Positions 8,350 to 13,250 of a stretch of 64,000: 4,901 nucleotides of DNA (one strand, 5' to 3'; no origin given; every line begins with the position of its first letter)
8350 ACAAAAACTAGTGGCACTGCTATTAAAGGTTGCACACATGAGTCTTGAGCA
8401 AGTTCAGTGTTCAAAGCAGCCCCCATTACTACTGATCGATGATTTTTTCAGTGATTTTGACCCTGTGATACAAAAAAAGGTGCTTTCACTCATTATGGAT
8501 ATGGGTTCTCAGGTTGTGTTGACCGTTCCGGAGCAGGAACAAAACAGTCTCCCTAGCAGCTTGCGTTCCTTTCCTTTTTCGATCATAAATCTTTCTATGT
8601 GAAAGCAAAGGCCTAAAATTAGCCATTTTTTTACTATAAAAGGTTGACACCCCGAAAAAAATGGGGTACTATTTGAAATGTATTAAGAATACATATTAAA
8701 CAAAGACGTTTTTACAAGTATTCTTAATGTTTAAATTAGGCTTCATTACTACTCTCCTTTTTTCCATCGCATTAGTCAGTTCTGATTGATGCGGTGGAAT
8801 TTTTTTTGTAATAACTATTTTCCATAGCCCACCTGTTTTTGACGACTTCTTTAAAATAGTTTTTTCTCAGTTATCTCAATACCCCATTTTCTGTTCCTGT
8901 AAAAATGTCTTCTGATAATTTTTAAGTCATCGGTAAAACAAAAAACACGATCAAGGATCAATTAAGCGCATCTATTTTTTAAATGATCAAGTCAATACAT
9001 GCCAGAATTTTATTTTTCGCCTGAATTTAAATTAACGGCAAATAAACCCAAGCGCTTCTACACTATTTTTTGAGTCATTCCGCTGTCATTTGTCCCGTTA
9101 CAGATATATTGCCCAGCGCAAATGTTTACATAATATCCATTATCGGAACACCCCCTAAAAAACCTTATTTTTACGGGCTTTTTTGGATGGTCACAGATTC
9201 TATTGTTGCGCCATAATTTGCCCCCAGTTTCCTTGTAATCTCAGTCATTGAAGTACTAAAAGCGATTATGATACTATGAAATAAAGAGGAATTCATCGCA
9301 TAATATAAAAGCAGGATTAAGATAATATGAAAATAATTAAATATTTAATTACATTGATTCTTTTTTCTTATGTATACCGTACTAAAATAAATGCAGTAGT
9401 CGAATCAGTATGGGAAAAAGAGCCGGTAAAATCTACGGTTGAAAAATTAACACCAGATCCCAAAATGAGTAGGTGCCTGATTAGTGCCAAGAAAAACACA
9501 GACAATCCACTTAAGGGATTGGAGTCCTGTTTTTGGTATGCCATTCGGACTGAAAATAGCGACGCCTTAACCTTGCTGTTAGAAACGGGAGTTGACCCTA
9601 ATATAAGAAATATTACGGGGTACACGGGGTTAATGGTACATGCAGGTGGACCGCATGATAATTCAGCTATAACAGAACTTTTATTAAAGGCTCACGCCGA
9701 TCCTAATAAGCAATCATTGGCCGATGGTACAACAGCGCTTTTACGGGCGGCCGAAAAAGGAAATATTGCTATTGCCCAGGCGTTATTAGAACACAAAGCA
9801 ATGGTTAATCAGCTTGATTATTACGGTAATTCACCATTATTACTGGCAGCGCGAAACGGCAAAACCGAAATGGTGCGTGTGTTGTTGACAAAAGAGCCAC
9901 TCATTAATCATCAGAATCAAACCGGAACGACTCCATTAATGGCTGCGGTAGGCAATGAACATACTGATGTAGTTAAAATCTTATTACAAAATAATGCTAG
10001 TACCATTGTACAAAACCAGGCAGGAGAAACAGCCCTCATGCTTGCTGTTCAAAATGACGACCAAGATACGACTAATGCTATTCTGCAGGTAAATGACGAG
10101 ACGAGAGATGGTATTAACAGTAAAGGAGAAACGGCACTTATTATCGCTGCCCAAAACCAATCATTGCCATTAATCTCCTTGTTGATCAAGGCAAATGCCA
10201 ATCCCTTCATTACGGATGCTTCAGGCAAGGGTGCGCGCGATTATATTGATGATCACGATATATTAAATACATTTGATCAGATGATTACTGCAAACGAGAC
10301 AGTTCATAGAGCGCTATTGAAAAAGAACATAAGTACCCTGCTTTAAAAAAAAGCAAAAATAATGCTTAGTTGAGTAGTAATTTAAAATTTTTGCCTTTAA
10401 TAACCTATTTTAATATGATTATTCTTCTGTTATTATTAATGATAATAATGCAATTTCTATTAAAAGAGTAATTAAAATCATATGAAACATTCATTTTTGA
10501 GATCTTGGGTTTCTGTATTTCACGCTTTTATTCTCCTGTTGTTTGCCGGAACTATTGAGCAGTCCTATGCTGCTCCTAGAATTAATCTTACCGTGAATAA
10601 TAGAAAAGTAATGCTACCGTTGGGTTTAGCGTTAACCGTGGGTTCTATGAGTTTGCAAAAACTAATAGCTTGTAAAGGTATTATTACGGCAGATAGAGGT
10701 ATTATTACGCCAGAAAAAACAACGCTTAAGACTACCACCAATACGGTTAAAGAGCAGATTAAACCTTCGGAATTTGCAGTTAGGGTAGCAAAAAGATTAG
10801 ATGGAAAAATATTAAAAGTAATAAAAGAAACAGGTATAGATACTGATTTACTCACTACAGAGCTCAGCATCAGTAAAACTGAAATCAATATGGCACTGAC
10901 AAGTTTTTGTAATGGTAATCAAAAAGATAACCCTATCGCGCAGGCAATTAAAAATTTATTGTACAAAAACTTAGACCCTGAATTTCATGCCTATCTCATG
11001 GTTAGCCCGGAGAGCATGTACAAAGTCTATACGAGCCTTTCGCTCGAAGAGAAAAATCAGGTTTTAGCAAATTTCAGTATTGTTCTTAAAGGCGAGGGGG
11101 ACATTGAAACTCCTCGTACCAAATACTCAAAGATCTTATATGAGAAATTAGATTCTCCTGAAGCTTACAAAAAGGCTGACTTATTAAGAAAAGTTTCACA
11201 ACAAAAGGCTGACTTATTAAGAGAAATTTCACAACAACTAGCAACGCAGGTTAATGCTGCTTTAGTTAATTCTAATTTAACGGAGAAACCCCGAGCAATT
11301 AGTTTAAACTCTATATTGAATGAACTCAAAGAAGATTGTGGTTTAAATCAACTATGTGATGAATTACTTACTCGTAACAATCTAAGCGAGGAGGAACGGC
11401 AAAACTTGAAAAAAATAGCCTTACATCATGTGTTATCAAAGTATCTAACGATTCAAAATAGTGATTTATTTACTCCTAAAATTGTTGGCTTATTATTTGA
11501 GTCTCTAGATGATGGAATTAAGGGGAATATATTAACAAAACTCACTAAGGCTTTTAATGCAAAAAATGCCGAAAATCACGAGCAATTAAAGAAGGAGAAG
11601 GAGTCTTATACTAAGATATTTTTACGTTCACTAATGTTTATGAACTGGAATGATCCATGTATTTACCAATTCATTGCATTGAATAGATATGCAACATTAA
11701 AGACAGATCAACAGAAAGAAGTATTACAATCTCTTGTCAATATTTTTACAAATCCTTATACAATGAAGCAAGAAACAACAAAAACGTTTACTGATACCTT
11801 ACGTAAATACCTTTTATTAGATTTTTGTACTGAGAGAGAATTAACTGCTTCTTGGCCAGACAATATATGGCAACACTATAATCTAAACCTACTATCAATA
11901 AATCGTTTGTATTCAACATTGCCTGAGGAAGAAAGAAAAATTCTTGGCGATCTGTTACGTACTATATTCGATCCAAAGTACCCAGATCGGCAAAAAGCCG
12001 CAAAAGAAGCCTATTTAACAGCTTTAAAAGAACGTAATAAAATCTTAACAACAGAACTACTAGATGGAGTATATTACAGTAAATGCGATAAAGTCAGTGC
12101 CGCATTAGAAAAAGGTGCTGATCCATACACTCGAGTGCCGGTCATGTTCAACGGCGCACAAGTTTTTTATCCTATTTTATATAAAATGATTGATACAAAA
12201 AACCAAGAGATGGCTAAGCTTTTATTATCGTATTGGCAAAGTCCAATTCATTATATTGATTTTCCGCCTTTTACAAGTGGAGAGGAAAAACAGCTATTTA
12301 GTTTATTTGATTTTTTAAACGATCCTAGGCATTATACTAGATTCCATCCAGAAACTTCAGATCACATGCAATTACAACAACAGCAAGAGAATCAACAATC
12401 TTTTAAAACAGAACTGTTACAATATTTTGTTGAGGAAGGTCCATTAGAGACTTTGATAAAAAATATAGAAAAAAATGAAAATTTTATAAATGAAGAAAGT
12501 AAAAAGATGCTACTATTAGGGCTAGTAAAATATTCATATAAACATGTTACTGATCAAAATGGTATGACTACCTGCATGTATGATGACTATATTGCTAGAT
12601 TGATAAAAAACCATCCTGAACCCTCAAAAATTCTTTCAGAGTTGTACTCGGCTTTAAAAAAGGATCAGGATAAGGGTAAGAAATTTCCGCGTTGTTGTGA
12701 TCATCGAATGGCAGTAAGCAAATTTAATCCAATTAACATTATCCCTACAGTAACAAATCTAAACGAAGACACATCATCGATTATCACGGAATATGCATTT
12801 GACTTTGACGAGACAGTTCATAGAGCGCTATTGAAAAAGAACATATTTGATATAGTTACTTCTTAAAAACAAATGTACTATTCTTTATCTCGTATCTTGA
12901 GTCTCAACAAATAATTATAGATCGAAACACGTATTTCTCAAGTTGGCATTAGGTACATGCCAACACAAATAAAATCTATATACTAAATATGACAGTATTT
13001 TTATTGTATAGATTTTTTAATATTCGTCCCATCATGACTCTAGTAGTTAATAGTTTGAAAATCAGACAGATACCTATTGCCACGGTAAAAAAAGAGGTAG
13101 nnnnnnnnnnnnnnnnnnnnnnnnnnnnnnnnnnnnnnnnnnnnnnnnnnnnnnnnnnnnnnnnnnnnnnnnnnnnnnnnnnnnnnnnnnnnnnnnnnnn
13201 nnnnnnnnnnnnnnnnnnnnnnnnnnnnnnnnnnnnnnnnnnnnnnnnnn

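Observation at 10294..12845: Identical 38-nt 3' module gives two adjacent secreted proteins the same C-terminal tail (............)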

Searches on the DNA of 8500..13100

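Call 60: search_rna_families(source=window, start=8500, end=13100, threshold=evalue, max_evalue=1)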
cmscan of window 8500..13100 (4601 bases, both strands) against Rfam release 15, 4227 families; matches with E-value up to 1: 0.
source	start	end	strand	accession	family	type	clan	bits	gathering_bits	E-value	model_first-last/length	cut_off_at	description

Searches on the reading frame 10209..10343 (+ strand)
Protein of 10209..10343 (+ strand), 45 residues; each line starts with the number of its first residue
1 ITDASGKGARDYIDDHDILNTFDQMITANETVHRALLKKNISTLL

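Call 23: find_homologous_proteins(query=A3, max_evalue=10)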
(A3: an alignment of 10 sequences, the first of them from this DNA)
Query A3 (10 sequences): 3 candidates shared short words with the query, none scored E <= 10.

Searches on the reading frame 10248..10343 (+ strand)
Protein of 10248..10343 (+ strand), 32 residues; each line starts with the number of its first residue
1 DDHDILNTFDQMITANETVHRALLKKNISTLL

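Call 53: search_protein_representatives(alignment_id=A4)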
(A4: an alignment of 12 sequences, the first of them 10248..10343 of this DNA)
Query: 12 sequences, 38 profile positions. Proteins with E-value up to 0.001 (for the whole library): 3; up to 1e-10: 2; up to 1e-30: 0. The best 3 are listed.
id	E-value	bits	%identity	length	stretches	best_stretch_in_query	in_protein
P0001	7.0e-16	74.0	-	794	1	1-38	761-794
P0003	2.2e-15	72.4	-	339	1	3-36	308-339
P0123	1.4e-08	50.6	-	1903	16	4-23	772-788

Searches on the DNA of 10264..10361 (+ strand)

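Call 46: search_dna_similar(query=window:10264-10361:+, collection=plasmids, mode=distant, max_evalue=1)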
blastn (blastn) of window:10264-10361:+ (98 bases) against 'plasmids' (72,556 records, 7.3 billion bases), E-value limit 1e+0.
No match.

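Call 47: search_dna_similar(query=window:10264-10361:+, collection=phages, mode=distant, max_evalue=1)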
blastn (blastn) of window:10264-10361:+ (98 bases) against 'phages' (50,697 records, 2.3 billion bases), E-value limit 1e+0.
No match.
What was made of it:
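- On Dispersed repeat (REP/MITE-like): None occur in the plasmid or phage collections (calls 46, 47).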

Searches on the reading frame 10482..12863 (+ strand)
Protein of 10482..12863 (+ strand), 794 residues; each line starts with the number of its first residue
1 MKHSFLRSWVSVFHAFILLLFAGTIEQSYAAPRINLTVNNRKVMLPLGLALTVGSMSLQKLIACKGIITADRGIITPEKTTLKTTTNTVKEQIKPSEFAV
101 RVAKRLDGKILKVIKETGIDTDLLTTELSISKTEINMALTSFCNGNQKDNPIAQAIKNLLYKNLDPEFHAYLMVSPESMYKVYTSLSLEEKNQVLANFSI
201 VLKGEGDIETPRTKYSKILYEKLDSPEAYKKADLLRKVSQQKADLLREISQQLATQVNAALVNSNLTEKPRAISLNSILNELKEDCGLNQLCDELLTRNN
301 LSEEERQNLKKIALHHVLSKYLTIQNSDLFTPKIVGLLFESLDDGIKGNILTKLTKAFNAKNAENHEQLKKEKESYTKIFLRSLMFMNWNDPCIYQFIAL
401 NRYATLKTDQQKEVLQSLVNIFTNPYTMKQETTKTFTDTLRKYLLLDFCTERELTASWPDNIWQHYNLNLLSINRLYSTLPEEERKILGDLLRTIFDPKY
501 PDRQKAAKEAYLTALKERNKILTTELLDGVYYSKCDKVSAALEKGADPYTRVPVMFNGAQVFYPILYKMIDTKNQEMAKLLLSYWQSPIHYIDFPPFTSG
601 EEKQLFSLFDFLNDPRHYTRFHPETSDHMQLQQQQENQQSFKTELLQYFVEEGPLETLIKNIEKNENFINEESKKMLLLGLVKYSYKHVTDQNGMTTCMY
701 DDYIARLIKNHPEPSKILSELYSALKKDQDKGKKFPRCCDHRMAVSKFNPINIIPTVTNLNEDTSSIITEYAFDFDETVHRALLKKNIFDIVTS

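Call 9: find_homologous_proteins(query=window:10482-12863:+)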
Query window:10482-12863:+ (794 aa): 2 proteins with E <= 0.001 among 8000 candidates.
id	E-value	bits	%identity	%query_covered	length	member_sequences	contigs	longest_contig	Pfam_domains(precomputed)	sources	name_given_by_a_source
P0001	0.0e+0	1777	100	100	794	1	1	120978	-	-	-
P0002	3.4e-124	434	37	48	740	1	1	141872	-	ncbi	-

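Call 11: find_encoding_contigs(protein=P0002, flank=10000)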
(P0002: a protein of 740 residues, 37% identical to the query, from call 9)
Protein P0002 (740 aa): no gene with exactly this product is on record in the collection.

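Call 13: find_encoding_contigs(protein=window:10482-12863:+, flank=10000)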
Protein window:10482-12863:+ (794 aa): no gene with exactly this product is on record in the collection.

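Call 17: find_related_loci(query=A1, collection=genome_contigs, flank=10000)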
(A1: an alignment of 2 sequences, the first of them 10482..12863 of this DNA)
Query A1 (794 aa) in genome_contigs; peptide patterns used: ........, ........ (x = any residue, [..] = any of these).
67 stretches matched a pattern, but none encodes a relative of the query by tblastn (E <= 1e-3).
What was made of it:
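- On Ectopic gene conversion / short copied patch: The DNA and genome of P0002 could not be obtained (calls 11, 17).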

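Call 19: list_cluster_members(proteins=[P0002, P0001, P0003])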
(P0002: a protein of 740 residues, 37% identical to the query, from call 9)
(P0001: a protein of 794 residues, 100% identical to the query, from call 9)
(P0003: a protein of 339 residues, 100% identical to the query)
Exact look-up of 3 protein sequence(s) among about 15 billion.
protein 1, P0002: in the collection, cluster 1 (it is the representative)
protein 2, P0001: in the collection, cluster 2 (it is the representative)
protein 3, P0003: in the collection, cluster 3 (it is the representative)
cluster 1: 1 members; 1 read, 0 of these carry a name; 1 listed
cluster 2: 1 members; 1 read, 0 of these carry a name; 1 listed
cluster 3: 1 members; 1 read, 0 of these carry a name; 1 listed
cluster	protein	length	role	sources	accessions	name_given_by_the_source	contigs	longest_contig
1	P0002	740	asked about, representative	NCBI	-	-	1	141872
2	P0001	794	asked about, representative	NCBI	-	-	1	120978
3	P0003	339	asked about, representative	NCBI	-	-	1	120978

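Call 28: search_protein_families(library=pfam, proteins=[window:10482-12863:+, P0002], max_evalue=0.01)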
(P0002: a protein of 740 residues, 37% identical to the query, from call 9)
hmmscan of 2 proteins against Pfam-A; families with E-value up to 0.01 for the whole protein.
window:10482-12863:+ (794 aa): 0 families

P0002 (740 aa): 1 family
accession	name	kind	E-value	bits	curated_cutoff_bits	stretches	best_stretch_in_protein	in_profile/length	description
PF05823.17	Gp-FAR-1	-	0.0011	19.8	29.2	0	398-460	3-59/149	Nematode fatty acid retinoid binding protein (Gp-FAR-1)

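Call 64: find_related_loci(query=A1, collection=viral_contigs, flank=10000)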
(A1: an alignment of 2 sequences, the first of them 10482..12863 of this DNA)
Query A1 (794 aa) in viral_contigs; peptide patterns used: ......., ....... (x = any residue, [..] = any of these).
69 stretches matched a pattern, but none encodes a relative of the query by tblastn (E <= 1e-3).
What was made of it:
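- Tried and rejected: Genome and viral scans for gene 2 relatives found nothing (calls 17, 64).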

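Call 88: predict_structure(alignment_id=A1)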
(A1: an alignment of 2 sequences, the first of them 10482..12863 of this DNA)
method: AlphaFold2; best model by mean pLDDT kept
length: 794 residues; sequences in the alignment: 2
mean_pLDDT: 39.5   pTM: 0.24
mean pLDDT of the five models: 39.5, 37.5, 37.3, 36.4, 32.3
residues with pLDDT >= 90: 0; 70-90: 1; 50-70: 169; < 50: 624
segments of 3 or more residues with pLDDT < 50: 1-124, 139-150, 157-409, 419-437, 444-475, 548-565, 571-573, 586-638, 650-658, 661-670, 683-697, 729-794
pLDDT, mean of each block of 10 residues (from residue 1): 36 34 24 26 28 26 24 22 21 24 30 37 49 54 44 50 34 32 34 33 25 28 28 30 33 32 28 31 33 34 39 36 29 35 40 43 40 42 34 32 46 51 37 47 44 31 35 49 58 56 63 57 57 57 54 34 48 51 43 30 40 42 40 47 52 48 47 52 46 43 55 54 52 42 42 34 39 34 31 28
secondary structure, 60 per line:
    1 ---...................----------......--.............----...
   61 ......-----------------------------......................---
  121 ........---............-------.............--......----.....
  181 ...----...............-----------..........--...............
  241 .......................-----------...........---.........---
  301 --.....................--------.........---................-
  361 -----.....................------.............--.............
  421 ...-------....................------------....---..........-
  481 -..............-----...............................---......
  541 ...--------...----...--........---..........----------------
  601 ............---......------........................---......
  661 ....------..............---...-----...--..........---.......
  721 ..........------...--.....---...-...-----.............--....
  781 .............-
elements in order (helices of 4 or more, strands of 3 or more residues): H4-22 E33-38 E41-46 H47-53 H58-66 H96-117 H121-128 H132-143 H151-163 H166-171 H176-183 H188-202 H214-223 H226-263 H275-285 H289-297 H303-323 H332-340 H344-359 H366-386 H393-405 H408-423 H431-450 H463-466 H470-479 H482-495 H501-531 H535-543 E552-554 E559-561 H564-571 H575-584 H601-612 H616-621 H628-651 H655-664 H671-684 E688-690 E696-698 H701-710 H714-730 H742-746 H762-774 H777-793
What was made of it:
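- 10482..12866 (+): Gene 2: orphan 794-aa, mostly helical protein with a signal-peptide-like N-terminus. It is the probable recipient of the patch. The AlphaFold2 model is uninformative at pLDDT 39.5 (call 88).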

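Call 89: search_solved_structures(query=A1, max_evalue=1)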
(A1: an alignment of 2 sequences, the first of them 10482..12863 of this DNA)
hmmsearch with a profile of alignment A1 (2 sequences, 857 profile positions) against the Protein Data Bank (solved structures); distinct sequences matched with E-value up to 1: 1.
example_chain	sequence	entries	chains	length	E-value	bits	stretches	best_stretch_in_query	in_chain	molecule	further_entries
7et3_H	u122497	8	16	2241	0.98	10.9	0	241-340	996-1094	Large tegument protein deneddylase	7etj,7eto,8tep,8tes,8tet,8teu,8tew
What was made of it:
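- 10482..12866 (+): No PDB relative (call 89).
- Tried and rejected: The gene 2 structure model was too poor to use (call 88), and no PDB relative was found (call 89).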
